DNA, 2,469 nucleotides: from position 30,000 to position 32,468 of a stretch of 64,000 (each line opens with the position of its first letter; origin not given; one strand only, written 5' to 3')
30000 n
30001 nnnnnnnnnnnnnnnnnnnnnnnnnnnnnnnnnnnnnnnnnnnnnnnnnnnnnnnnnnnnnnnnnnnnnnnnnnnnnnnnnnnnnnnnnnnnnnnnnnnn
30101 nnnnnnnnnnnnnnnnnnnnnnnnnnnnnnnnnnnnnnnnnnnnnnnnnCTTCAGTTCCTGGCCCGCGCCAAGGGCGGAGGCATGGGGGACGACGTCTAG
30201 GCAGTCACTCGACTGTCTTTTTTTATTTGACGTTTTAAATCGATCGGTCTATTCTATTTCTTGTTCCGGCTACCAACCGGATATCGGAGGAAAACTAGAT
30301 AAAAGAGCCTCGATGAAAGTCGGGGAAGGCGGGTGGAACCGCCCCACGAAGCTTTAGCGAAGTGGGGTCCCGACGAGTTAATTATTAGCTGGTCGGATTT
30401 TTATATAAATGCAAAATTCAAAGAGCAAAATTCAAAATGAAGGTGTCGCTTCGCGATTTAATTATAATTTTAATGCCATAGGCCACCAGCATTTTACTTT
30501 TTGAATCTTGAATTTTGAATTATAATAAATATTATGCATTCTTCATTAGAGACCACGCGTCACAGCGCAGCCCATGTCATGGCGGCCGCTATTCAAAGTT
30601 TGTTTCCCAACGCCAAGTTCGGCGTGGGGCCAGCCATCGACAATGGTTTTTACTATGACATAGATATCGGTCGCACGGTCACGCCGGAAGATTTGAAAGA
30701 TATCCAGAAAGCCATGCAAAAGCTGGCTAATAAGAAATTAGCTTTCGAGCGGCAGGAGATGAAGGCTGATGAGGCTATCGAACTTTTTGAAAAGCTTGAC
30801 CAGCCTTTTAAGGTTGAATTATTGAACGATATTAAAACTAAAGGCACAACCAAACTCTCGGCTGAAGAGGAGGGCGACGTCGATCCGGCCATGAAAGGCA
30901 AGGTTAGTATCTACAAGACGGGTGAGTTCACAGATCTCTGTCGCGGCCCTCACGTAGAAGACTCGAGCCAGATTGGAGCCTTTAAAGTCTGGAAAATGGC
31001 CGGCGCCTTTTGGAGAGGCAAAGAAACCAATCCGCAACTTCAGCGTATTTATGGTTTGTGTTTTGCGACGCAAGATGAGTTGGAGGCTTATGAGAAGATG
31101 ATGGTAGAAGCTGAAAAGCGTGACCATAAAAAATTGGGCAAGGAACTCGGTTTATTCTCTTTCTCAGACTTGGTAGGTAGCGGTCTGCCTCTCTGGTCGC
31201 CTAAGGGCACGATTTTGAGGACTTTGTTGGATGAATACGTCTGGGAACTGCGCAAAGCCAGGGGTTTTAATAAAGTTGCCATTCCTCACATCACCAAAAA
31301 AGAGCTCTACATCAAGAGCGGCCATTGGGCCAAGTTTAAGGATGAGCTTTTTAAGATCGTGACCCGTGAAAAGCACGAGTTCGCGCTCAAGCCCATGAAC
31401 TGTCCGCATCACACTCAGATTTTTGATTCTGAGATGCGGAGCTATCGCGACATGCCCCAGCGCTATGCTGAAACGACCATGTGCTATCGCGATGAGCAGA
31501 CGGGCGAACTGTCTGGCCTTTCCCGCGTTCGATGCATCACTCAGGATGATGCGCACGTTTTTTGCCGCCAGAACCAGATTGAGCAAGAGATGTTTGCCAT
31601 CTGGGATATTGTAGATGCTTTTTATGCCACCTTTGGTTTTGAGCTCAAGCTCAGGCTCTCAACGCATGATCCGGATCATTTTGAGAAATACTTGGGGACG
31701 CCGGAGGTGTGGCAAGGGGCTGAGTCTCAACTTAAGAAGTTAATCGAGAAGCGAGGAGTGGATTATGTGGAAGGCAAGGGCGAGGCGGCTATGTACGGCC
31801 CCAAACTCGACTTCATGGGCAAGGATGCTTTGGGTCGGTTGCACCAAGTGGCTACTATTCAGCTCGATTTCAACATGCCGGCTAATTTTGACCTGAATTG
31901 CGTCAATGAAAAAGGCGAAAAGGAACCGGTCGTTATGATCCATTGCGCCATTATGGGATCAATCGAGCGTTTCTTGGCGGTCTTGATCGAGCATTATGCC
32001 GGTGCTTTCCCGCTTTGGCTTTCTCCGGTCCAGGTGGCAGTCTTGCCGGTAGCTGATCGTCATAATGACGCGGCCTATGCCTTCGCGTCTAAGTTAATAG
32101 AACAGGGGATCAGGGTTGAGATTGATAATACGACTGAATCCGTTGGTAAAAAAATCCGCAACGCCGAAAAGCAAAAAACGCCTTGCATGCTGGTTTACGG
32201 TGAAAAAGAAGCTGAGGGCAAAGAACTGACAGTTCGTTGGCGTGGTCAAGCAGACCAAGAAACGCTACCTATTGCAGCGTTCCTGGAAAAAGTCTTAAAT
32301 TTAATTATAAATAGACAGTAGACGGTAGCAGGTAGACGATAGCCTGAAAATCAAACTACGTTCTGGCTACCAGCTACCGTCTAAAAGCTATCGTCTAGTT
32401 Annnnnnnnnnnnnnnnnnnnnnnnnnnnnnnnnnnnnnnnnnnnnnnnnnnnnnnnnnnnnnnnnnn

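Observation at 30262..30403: Candidate Thr T-box with a minimal specifier hairpin upstream of thrS, matched by the tRNA-Thr encoded in this window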

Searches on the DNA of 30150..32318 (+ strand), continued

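Call 63: search_with_rna_model(model_id=R1, sources=[L174, L175, L176, L177, L178, L179, L180, L181, L182, L183, L184, L185, L186], max_evalue=1)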
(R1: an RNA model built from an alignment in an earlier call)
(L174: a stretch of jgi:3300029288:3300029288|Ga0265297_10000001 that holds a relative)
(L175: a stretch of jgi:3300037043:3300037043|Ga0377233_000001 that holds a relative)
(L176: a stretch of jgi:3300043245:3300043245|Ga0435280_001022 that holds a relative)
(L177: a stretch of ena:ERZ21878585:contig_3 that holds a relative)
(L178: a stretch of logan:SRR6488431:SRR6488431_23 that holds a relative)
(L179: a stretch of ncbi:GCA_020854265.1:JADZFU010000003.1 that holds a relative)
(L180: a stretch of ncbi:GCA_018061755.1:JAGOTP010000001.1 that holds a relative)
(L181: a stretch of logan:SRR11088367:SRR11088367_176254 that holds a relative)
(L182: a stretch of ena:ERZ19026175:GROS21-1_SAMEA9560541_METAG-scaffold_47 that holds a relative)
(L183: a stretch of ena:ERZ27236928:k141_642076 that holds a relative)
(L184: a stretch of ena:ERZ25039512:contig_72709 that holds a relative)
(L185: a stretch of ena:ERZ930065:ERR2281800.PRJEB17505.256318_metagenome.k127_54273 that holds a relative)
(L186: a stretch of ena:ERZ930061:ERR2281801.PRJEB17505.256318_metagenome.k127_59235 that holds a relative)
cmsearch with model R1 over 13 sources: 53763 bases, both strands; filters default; matches with E-value up to 1: 10.
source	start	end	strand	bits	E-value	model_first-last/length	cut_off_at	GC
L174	1002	1155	+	87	2e-24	1-152/152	no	0.57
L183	997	1159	+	80.4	1.8e-22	1-152/152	no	0.55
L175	988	1152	+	72.3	4.9e-20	1-152/152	no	0.64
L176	988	1152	+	72.3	4.9e-20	1-152/152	no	0.64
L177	1149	1304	+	62.3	4.6e-17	1-152/152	no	0.46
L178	1034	1189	+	62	5.6e-17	1-152/152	no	0.58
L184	879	1041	+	52.8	3.3e-14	1-152/152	no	0.58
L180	1213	1379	+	47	1.8e-12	1-152/152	no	0.54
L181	523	689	+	47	1.8e-12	1-152/152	no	0.54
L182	1020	1180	+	39.6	2.8e-10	1-152/152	no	0.54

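Call 75: search_with_rna_model(model_id=R1, sources=[window, L001, L002, L003, L004, L005, L007, L008, L010, L011, L022, L025, L026, L027, L028, L031, L037, L039, L041, L043, L044, L045, L048, L050, L023, L174, L175, L177, L178, L180, L182, L183, L184], max_evalue=0.05, make_alignment=true)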
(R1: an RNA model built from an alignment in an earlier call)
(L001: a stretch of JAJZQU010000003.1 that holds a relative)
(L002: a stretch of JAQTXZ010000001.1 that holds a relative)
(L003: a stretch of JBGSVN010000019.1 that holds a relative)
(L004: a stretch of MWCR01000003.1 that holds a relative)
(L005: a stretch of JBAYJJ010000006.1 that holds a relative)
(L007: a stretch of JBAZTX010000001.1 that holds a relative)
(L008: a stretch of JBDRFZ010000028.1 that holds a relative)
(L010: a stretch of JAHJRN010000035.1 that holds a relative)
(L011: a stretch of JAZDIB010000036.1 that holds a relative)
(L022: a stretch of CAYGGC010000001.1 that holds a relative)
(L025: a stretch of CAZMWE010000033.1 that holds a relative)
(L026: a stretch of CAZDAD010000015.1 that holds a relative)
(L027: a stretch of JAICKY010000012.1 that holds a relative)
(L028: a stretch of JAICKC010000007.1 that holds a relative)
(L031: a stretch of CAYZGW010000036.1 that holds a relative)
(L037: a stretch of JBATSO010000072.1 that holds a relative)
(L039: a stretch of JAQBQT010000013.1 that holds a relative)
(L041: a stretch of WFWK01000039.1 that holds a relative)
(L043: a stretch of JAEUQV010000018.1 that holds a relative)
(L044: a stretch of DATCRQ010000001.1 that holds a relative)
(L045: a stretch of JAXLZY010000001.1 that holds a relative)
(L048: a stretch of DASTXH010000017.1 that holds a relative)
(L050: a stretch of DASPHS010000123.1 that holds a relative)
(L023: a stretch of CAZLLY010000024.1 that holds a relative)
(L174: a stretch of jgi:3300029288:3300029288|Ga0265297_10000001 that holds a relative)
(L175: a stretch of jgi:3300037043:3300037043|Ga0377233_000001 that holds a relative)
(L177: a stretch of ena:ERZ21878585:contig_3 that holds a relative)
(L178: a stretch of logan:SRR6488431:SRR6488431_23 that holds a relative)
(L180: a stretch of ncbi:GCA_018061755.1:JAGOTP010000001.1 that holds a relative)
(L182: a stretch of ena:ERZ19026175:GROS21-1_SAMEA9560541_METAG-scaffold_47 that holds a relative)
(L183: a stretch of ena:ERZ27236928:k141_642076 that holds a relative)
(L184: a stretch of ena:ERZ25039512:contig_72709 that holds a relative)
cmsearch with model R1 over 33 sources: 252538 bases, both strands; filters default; matches with E-value up to 0.05: 33.
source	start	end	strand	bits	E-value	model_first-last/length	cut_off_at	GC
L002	2281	2431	+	152.3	2.9e-43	1-152/152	no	0.48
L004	2055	2206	+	148.4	4.1e-42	1-152/152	no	0.47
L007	1550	1700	+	145.5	3.1e-41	1-152/152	no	0.52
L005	2333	2495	+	143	1.7e-40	1-152/152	no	0.48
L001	2206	2358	+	142.6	2.2e-40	1-152/152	no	0.56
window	30262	30408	+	142.1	3.3e-40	1-152/152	no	0.5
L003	2322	2470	+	136.4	1.6e-38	1-152/152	no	0.47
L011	2236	2399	+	117.8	5.8e-33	1-152/152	no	0.61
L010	2224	2373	+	113.3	1.3e-31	1-152/152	no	0.61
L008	2284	2446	+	95.1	3.6e-26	1-152/152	no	0.47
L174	1002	1155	+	87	9.5e-24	1-152/152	no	0.57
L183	997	1159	+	80.4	8.7e-22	1-152/152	no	0.55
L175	988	1152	+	72.3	2.3e-19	1-152/152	no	0.64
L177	1149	1304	+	62.3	2.2e-16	1-152/152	no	0.46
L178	1034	1189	+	62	2.6e-16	1-152/152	no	0.58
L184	879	1041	+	52.8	1.5e-13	1-152/152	no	0.58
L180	1213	1379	+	47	8.5e-12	1-152/152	no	0.54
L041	305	478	+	44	6.5e-11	1-152/152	no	0.55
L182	1020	1180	+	39.6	1.3e-09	1-152/152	no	0.54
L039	2259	2459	+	33.1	1.2e-07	1-152/152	no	0.56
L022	1895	2053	+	28.7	2.4e-06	1-152/152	no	0.5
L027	1659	1838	+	27.5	5.5e-06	1-152/152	no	0.54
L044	2282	2421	+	24.1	5.9e-05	1-152/152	no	0.44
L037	2231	2387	+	23.9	6.4e-05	1-152/152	no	0.51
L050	2280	2432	+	23.8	6.9e-05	1-152/152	no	0.48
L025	2247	2423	+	21.5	0.00033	1-152/152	no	0.58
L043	2280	2442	+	21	0.0005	1-152/152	no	0.51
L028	2260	2458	+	20.8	0.00055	1-152/152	no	0.48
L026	2221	2400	+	20.4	0.00071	1-152/152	no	0.47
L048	2238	2446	+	16.8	0.0086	1-152/152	no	0.54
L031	2240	2426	+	16.3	0.012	1-152/152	no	0.51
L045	2255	2424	+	15.3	0.024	1-152/152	no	0.51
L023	399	559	+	15.3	0.024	1-152/152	no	0.5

Alignment A6: 33 matches aligned to the model, 361 columns, each read 5' to 3' on its own strand. Consensus structure (alignment columns), stored with it:
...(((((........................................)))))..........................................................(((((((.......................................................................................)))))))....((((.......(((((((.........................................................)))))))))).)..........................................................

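Call 80: search_rna_families(sources=[L017, L027], threshold=evalue, max_evalue=10, show_alignments=4)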
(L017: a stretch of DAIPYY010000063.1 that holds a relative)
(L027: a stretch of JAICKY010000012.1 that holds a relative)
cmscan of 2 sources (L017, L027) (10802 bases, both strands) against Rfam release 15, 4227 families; matches with E-value up to 10: 16.
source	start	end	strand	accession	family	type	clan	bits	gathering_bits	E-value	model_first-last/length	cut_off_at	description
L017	345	418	-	RF00005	tRNA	Gene; tRNA;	CL00001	65.5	29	9.2e-13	1-71/71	no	tRNA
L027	784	857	+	RF00005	tRNA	Gene; tRNA;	CL00001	65.2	29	1.1e-12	1-71/71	no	tRNA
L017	216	341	+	RF02449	ncr1015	Gene; sRNA;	-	28.8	60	0.92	1-121/121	no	Bacillus sRNA ncr1015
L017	7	63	+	RF01730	Termite-leu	Cis-reg;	-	26.9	51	0.021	1-78/78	no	Termite-leu RNA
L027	782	896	+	RF02435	SpF41_sRNA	Gene; sRNA;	-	24.5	52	2.9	1-105/105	no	Streptococcus sRNA SpF41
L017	201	250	+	RF02067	STnc310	Gene; sRNA;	-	24.4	40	0.56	1-61/61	no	Salmonella enterica sRNA STnc310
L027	829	897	+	RF02495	ohsC_RNA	Gene; antitoxin;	-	24.4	50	4.1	1-77/77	no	Oppression of Hydrophobic ORF by sRNA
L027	794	900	+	RF01772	rnk_pseudo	Cis-reg; leader;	-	24.2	55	1.4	1-108/108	no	Pseudomonas rnk leader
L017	1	40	-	RF01730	Termite-leu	Cis-reg;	-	23.9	51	0.14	1-40/78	3'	Termite-leu RNA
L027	860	897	-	RF02495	ohsC_RNA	Gene; antitoxin;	-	23.8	50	5.5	35-77/77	no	Oppression of Hydrophobic ORF by sRNA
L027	857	934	-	RF01772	rnk_pseudo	Cis-reg; leader;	-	21.8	55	4.8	1-108/108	no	Pseudomonas rnk leader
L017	303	347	+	RF04195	MIR6217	Gene; miRNA;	-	21.7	110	0.29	1-228/228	no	MIR6217 microRNA precursor family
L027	345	381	-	RF02419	Spd-sr37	Gene; sRNA;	-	20.8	45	8.3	25-61/67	no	Streptococcus sRNA Spd-sr37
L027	3573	3649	+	RF01861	TB9Cs1H1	Gene; snRNA; snoRNA; HACA-box;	-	20.3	55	2.9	1-63/63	no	Trypanosomatid snoRNA TB9Cs1H1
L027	819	896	+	RF00106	RNAI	Gene; antisense;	-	18.8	47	9.3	1-102/102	no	RNAI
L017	1383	1450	-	RF02570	BM-sr0117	Gene; sRNA;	-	18.5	112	4.7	1-83/83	no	Brucella melitensis small RNA 0117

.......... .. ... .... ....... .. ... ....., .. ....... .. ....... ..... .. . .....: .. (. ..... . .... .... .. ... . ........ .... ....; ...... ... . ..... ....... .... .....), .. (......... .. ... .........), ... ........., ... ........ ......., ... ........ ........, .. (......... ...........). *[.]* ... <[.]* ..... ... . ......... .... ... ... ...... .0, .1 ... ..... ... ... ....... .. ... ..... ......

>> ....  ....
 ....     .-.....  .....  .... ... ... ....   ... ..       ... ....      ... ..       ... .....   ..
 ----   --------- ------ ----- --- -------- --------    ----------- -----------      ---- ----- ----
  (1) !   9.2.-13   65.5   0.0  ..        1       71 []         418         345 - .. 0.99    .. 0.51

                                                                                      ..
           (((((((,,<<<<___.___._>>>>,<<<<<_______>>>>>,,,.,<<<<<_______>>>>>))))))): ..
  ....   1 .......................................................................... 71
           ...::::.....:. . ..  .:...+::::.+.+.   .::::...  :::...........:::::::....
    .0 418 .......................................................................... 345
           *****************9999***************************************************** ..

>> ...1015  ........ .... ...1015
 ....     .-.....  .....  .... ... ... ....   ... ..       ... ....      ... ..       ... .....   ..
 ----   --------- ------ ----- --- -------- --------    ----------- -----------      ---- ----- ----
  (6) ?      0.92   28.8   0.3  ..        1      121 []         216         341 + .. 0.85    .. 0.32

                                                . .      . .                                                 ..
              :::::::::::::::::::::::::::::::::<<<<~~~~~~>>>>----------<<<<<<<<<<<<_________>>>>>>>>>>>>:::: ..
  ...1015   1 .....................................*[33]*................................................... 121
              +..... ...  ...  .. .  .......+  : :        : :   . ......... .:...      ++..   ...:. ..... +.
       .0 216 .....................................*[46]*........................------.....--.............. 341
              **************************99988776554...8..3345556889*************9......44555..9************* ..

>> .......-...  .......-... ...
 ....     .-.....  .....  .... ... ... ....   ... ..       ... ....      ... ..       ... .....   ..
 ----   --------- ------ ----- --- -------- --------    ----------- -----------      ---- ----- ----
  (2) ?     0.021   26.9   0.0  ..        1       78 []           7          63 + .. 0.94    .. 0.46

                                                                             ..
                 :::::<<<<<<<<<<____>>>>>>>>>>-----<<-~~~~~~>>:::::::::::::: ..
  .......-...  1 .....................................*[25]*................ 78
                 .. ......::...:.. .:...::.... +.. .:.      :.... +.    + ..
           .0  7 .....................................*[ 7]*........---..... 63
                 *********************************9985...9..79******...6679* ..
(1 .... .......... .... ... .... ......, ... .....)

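Call 81: search_rna_families(source=L027, start=1722, end=1840, threshold=evalue, max_evalue=10, show_alignments=1)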
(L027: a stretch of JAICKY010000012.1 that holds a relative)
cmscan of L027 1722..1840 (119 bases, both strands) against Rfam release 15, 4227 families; matches with E-value up to 10: 4.
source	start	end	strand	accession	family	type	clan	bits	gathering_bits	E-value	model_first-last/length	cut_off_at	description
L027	1750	1787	-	RF03058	sul1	Cis-reg; riboswitch;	-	17.3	36.2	0.22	1-56/56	no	sul1 RNA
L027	1772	1837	+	RF03637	mir-5879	Gene; miRNA;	-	13.5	97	2.6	1-76/76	no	mir-5879 microRNA precursor family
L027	1786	1829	-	RF03637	mir-5879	Gene; miRNA;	-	13.2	97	3.1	17-60/76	no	mir-5879 microRNA precursor family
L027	1727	1834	+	RF01394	isrK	Gene; sRNA;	-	9.4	50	5.4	1-77/77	no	isrK Hfq binding RNA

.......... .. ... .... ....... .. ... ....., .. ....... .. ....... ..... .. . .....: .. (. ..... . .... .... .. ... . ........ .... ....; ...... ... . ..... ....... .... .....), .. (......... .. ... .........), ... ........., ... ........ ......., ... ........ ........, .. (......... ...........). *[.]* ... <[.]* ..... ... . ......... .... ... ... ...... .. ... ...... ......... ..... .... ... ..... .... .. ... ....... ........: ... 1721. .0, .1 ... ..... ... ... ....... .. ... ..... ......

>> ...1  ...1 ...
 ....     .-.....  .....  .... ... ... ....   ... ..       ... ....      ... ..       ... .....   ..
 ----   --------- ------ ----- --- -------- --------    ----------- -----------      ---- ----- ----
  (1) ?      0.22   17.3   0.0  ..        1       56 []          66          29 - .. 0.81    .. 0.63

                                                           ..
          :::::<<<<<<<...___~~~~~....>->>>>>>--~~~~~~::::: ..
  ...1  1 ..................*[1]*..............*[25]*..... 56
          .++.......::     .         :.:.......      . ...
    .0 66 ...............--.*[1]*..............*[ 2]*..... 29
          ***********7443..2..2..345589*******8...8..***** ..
